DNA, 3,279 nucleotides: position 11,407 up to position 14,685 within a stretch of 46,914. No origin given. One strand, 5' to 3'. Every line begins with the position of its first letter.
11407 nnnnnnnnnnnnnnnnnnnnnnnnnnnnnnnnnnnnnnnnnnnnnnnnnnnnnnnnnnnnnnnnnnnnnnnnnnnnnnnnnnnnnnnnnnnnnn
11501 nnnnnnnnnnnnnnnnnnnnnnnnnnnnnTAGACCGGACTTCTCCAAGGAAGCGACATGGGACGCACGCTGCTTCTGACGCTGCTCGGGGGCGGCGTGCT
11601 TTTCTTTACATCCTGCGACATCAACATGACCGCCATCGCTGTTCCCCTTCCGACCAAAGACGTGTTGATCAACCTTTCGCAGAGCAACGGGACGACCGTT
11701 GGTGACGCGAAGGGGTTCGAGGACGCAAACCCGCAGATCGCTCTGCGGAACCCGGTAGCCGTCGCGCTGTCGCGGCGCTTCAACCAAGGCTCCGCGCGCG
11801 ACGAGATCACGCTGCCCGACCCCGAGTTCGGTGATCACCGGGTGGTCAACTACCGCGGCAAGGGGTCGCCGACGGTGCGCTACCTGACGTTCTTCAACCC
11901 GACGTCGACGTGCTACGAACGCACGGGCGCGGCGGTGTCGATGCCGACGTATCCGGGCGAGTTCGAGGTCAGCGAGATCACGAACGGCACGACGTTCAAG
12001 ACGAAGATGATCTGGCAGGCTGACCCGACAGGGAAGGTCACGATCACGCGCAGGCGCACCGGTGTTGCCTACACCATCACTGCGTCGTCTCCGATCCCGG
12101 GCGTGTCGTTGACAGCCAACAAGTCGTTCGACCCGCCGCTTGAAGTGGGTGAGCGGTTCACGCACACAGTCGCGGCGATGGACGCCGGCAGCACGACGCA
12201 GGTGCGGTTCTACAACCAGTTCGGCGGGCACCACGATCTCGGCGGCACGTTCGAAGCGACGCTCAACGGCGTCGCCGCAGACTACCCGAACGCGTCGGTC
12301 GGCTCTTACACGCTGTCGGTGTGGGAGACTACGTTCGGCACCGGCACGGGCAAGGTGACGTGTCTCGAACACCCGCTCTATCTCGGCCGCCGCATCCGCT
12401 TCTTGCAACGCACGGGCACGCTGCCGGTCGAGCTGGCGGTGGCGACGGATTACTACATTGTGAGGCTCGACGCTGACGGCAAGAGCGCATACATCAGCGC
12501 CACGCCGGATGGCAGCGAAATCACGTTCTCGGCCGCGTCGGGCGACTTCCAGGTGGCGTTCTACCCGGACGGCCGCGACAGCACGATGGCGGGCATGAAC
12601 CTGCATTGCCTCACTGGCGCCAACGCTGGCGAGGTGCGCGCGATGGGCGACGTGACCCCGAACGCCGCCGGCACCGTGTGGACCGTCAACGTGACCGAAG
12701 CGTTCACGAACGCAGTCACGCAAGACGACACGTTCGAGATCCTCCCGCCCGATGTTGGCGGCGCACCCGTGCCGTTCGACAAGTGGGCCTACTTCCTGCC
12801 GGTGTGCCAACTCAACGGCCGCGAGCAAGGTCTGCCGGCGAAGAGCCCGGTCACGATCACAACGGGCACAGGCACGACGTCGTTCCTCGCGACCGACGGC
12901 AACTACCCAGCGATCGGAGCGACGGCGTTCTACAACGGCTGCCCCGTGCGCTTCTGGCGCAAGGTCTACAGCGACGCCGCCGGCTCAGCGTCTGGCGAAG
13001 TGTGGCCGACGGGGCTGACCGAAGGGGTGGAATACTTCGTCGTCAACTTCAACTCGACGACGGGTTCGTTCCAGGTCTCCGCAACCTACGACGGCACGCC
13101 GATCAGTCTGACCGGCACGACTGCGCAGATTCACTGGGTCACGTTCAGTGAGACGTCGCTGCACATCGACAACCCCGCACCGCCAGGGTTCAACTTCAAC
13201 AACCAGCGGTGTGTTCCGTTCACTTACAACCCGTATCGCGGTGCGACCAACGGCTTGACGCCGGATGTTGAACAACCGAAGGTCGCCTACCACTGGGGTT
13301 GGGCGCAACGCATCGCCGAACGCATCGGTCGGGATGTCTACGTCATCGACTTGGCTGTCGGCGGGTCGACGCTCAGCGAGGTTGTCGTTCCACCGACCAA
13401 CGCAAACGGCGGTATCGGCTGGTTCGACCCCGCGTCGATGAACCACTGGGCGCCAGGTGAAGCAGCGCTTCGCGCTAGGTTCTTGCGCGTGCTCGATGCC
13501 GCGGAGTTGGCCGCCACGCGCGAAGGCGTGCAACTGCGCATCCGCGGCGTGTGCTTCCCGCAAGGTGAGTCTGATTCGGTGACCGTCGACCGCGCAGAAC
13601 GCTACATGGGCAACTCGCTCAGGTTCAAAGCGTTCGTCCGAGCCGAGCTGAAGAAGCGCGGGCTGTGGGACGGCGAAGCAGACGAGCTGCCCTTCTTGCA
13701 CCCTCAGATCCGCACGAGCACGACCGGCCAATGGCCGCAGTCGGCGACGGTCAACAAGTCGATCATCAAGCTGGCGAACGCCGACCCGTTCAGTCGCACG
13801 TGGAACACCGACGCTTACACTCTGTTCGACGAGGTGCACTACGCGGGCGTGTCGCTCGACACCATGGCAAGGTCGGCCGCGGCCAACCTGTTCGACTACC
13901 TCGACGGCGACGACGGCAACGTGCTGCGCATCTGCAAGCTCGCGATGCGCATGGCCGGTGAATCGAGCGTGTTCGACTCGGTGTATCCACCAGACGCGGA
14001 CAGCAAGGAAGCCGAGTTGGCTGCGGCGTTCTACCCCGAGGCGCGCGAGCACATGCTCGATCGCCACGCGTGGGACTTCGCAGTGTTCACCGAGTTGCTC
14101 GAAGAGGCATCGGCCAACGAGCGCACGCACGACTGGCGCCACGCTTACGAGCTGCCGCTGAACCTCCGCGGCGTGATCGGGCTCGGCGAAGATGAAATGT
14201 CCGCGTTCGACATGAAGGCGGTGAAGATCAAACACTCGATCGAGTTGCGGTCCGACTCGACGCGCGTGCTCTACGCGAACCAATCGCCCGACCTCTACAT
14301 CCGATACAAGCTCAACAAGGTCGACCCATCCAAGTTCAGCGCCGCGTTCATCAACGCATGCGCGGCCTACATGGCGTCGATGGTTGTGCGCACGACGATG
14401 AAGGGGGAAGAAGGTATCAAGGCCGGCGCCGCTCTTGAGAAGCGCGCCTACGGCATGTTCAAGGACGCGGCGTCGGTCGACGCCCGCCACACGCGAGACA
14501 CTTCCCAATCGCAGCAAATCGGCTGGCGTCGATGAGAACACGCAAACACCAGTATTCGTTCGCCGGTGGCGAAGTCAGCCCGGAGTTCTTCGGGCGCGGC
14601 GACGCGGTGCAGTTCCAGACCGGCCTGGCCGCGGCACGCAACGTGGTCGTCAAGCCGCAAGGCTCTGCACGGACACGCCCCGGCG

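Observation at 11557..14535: Tail adaptor (gp11-like) domain fused to an SGNH/SASA-type esterase whose catalytic blocks are split by a ~550-aa insertion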

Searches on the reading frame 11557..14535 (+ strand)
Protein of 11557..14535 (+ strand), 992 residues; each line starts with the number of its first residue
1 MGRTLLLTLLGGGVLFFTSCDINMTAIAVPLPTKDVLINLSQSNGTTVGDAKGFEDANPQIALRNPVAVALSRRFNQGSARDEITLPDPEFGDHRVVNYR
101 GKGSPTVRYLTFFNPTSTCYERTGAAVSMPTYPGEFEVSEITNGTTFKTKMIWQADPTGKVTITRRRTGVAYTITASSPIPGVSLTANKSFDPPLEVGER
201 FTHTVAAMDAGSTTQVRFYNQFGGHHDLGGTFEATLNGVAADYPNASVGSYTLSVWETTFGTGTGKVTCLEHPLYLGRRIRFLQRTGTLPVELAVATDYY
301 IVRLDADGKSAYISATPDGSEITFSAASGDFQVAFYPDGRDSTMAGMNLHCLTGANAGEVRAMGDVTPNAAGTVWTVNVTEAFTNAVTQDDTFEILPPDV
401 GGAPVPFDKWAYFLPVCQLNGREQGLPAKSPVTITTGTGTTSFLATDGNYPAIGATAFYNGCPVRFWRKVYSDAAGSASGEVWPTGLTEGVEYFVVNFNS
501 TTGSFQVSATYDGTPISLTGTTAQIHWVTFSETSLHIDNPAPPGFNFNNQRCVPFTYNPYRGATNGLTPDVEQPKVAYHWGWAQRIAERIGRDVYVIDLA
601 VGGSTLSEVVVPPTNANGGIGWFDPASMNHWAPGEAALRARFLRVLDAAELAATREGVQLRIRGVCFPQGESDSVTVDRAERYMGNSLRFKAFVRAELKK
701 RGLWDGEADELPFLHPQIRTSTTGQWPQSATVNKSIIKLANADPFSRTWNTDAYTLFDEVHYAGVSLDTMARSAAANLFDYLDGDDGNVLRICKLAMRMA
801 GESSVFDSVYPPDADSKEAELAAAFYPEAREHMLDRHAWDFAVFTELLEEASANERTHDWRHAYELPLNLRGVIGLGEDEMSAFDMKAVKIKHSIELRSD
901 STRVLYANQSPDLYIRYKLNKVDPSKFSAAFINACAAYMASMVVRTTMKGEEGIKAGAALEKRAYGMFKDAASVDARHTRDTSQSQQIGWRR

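Call 3: search_protein_families(library=pfam, proteins=[window:11557-14535:+], max_evalue=0.1)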
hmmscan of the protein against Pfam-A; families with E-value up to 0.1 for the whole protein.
window:11557-14535:+ (992 aa): 1 family
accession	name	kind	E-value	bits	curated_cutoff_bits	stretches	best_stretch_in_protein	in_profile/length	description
PF03629.24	SASA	-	2.6e-06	27.7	24.8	1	627-766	94-212/226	Carbohydrate esterase, sialic acid-specific acetylesterase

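Call 4: search_protein_families(library=phrogs, proteins=[window:11557-14535:+], max_evalue=0.01)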
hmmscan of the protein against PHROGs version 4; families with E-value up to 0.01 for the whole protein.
window:11557-14535:+ (992 aa): 1 family
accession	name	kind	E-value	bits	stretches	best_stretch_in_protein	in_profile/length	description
phrog_394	-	tail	8.6e-21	75.3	1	789-984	4-179/190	tail protein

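Call 5: search_dna_similar(query=window:11557-14535:+, collection=phages, mode=protein, max_rows=40)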
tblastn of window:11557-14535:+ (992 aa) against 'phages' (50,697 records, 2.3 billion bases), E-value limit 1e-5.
Records with a match: 13; places in all: 13; records where one place covers at least 80% of the query: 0.
Best place of each record, by identity: <60% 13.
By first word of the organism name: Bordetella 5; Caulobacter 4; Caudoviricetes 2; Phage 1; Limnohabitans 1.
By host as written in the record: - 6; Caulobacter vibrioides CB15 3; Bordetella bronchiseptica 2; Caulobacter vibrioides 1; Limnohabitans sp. DCL3 1.
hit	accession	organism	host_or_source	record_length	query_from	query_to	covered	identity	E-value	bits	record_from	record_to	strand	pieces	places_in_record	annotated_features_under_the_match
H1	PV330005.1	Bordetella phage vB_BbrP_003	Bordetella bronchiseptica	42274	792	992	20%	28.8%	4e-11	74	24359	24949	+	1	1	hypothetical protein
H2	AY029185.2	Bordetella phage BPP-1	-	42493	792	992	20%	28.3%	5e-11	74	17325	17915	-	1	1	bbp14: Bbp14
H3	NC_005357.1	Bordetella phage BPP-1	Bordetella bronchiseptica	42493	792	992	20%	28.3%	5e-11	74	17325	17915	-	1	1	tail protein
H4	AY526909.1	Bordetella phage BIP-1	-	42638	792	992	20%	28.3%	5e-11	74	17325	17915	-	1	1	none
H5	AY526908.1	Bordetella phage BMP-1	-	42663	792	992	20%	28.3%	5e-11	74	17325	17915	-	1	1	none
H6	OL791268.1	Phage zth2-2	-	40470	792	988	20%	27.9%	1e-7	62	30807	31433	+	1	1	record has no annotation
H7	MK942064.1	Caulobacter phage Jess A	Caulobacter vibrioides CB15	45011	792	982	19%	27.5%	5e-8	64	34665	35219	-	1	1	hypothetical protein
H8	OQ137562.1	Caulobacter phage RapA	Caulobacter vibrioides CB15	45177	792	982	19%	27.5%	5e-8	64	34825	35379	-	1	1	RapA_gp044c: hypothetical protein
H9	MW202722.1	Caudoviricetes sp.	Manatee Spring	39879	792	990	20%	26.2%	5e-12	77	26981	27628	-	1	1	tail tubular protein A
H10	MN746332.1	Caulobacter phage SR18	Caulobacter vibrioides CB15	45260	792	982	19%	26.9%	2e-7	61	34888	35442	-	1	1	hypothetical protein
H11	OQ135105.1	Caulobacter phage BL94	Caulobacter vibrioides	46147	792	982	19%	26.9%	2e-7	61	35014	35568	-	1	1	BL94_gp042c: hypothetical protein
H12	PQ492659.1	Limnohabitans phage DC33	Limnohabitans sp. DCL3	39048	787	968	18%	27.9%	1e-12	79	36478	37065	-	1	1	hypothetical protein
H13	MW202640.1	Caudoviricetes sp.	Manatee Spring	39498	792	990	20%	24.2%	6e-11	73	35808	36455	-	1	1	tail tubular protein A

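Call 6: search_protein_families(library=ncbifam, proteins=[window:11557-14535:+], max_evalue=0.1)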
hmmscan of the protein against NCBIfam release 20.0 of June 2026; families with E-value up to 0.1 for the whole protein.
window:11557-14535:+ (992 aa): 0 families

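Call 7: find_homologous_proteins(query=window:11557-14535:+, max_evalue=0.001)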
Query window:11557-14535:+ (992 aa): 15 proteins with E <= 0.001 among 8000 candidates.
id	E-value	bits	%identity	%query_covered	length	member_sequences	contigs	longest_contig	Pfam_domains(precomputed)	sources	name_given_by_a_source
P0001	0.0e+0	2300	100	100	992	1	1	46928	PF03629.25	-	-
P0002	0.0e+0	1623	70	99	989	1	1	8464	PF03629.25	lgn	-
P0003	0.0e+0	1489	65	100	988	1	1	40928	-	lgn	-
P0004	0.0e+0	1334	62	98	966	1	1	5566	PF03629.25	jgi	jgi:hypothetical protein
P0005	0.0e+0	1213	57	100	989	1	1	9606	PF03629.25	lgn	-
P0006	0.0e+0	1193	56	98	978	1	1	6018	PF03629.25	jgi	jgi:hypothetical protein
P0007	0.0e+0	1101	53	98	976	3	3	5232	PF03629.25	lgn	-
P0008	0.0e+0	1072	70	67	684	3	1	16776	-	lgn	-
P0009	0.0e+0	1017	51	98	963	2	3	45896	PF03629.25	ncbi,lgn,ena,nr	ncbi:MAG: hypothetical protein HRT82_16305 [Henriciella sp.]|nr:hypothetical protein [Henriciella sp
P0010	4.7e-284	963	49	98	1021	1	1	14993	PF03629.25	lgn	-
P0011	1.4e-228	779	44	97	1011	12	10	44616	PF03629.25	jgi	jgi:hypothetical protein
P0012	2.2e-215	736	42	97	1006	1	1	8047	PF03629.25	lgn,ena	-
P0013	2.7e-209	715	42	97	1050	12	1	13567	PF03629.25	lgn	-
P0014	2.7e-200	686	52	61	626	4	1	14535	-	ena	-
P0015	3.0e-64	235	37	24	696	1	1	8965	PF20557.4,PF03629.25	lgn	-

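Call 12: find_encoding_contigs(protein=P0003, flank=10000, max_places=2)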
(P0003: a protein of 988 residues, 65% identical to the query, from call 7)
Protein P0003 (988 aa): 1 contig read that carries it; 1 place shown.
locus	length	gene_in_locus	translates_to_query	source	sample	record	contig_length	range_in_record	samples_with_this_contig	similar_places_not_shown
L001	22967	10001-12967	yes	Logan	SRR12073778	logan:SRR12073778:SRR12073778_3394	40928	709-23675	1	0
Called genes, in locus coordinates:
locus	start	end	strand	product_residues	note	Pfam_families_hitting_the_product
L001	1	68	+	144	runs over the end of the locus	PF20901:Sf6_terminase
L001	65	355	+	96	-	-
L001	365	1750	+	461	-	PF03237:Terminase_6N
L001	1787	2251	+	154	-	PF13302:Acetyltransf_3 (weak)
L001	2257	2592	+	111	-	-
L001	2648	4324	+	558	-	PF12236:Head-tail_con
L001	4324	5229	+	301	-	-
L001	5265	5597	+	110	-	-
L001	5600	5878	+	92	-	-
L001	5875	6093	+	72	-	-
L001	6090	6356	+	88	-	-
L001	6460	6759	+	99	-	PF25181:Phage_Bbp19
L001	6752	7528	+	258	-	-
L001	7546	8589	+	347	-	PF20911:GP7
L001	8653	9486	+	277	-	-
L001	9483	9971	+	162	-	-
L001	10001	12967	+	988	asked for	-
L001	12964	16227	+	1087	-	-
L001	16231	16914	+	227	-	-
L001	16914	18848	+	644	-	-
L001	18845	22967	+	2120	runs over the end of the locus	PF18834:LPD22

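Call 13: find_encoding_contigs(protein=P0009, flank=10000, max_places=2)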
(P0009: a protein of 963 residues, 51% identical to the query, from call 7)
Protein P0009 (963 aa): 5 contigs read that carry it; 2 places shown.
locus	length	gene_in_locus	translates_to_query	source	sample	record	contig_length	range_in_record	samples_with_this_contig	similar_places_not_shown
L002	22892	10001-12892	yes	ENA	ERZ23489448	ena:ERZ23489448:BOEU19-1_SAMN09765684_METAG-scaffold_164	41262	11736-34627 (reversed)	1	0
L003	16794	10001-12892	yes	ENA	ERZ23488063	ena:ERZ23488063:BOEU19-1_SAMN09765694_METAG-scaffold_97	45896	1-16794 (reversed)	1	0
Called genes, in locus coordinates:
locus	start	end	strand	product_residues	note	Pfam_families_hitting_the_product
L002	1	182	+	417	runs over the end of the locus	-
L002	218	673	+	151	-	PF13302:Acetyltransf_3, PF00583:Acetyltransf_1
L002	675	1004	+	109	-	-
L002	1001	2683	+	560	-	PF12236:Head-tail_con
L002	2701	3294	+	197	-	-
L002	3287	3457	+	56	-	-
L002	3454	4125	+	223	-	-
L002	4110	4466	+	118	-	-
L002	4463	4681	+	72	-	-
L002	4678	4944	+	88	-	-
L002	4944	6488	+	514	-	-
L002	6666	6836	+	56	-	-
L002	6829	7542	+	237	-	-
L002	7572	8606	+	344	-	PF20911:GP7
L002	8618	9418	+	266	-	-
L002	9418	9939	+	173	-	-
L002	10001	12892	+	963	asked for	PF03629:SASA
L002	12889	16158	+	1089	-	-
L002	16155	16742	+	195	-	-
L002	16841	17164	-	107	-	-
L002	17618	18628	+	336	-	-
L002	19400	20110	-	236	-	-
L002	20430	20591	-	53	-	-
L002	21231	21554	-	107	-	-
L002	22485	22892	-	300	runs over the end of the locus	-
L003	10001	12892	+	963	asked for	PF03629:SASA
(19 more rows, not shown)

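Call 14: find_encoding_contigs(protein=P0011, flank=10000, max_places=2)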
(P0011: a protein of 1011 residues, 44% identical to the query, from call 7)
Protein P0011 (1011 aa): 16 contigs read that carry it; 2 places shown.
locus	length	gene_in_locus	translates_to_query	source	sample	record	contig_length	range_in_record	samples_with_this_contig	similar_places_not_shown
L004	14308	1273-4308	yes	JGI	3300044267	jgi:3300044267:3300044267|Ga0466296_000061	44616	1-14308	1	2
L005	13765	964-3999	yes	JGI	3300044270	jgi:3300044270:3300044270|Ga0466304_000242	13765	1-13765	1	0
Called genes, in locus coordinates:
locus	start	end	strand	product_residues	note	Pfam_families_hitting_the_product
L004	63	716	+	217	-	-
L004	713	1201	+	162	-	-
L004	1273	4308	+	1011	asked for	PF03629:SASA (weak)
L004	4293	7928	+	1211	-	-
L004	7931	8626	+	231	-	-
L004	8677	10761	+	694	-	-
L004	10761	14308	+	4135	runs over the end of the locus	-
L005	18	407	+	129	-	-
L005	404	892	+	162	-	-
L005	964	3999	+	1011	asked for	PF03629:SASA (weak)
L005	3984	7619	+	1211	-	-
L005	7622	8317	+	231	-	-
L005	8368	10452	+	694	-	-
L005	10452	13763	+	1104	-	?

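Call 23: search_solved_structures(query=A1, max_evalue=1, show_alignments=3)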
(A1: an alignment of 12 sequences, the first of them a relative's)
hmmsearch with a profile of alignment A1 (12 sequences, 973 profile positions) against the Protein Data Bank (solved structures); distinct sequences matched with E-value up to 1: 3.
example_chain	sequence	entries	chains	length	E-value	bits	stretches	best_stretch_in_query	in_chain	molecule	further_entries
8ck1_E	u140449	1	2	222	2.7e-09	38.7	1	774-959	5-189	Connector Protein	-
6m6u_A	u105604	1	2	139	0.26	12.3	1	564-609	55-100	Toxin-antitoxin system antitoxin MntA family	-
5yep_A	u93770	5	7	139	0.27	12.2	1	564-609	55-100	Toxin-antitoxin system antidote Mnt family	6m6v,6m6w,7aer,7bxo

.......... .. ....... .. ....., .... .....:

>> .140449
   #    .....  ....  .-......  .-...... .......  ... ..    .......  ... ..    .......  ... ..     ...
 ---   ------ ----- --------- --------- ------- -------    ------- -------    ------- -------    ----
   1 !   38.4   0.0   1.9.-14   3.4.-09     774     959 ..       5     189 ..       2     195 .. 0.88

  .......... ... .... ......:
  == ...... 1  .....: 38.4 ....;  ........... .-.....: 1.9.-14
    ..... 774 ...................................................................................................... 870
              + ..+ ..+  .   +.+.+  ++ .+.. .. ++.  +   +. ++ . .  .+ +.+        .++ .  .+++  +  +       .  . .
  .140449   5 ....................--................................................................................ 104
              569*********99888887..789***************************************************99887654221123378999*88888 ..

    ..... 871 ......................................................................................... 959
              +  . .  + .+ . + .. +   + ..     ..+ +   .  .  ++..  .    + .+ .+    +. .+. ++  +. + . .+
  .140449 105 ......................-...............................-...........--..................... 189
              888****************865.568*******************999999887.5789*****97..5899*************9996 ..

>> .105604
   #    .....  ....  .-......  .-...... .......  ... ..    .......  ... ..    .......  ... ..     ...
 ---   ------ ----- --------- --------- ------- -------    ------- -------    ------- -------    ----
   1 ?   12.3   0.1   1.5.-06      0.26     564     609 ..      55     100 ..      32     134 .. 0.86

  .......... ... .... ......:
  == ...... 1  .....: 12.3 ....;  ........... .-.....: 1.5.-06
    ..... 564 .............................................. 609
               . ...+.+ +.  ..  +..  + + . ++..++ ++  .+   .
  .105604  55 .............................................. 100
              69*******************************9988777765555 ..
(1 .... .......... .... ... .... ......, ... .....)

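Call 25: search_protein_families(library=pfam, proteins=[P0015, P0011, P0009, P0003], max_evalue=0.1)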
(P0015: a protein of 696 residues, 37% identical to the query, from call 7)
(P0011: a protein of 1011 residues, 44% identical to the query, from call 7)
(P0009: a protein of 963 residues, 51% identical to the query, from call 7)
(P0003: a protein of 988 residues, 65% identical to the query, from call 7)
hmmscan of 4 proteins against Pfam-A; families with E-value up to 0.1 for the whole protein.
P0015 (696 aa): 2 families
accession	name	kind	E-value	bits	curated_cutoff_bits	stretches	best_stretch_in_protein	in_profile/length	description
PF20557.3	DnaT_2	-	2.9e-25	89.5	27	1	527-683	2-151/168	Putative DnaT-like ssDNA binding protein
PF03629.24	SASA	-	3.9e-07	30.3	24.8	1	369-499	97-209/226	Carbohydrate esterase, sialic acid-specific acetylesterase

P0011 (1011 aa): 2 families
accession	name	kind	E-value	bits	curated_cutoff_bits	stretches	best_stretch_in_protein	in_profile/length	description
PF03629.24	SASA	-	4.5e-07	30.2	24.8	1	648-784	87-209/226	Carbohydrate esterase, sialic acid-specific acetylesterase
PF16093.10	PAC4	-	0.03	14.8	31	0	573-614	30-73/77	Proteasome assembly chaperone 4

P0009 (963 aa): 1 family
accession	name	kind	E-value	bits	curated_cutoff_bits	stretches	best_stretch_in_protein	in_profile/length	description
PF03629.24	SASA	-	1.4e-09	38.3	24.8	1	556-753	66-224/226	Carbohydrate esterase, sialic acid-specific acetylesterase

P0003 (988 aa): 1 family
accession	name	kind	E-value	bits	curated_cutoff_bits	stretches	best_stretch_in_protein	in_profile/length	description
PF03629.24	SASA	-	0.00025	21.2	24.8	1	625-733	94-182/226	Carbohydrate esterase, sialic acid-specific acetylesterase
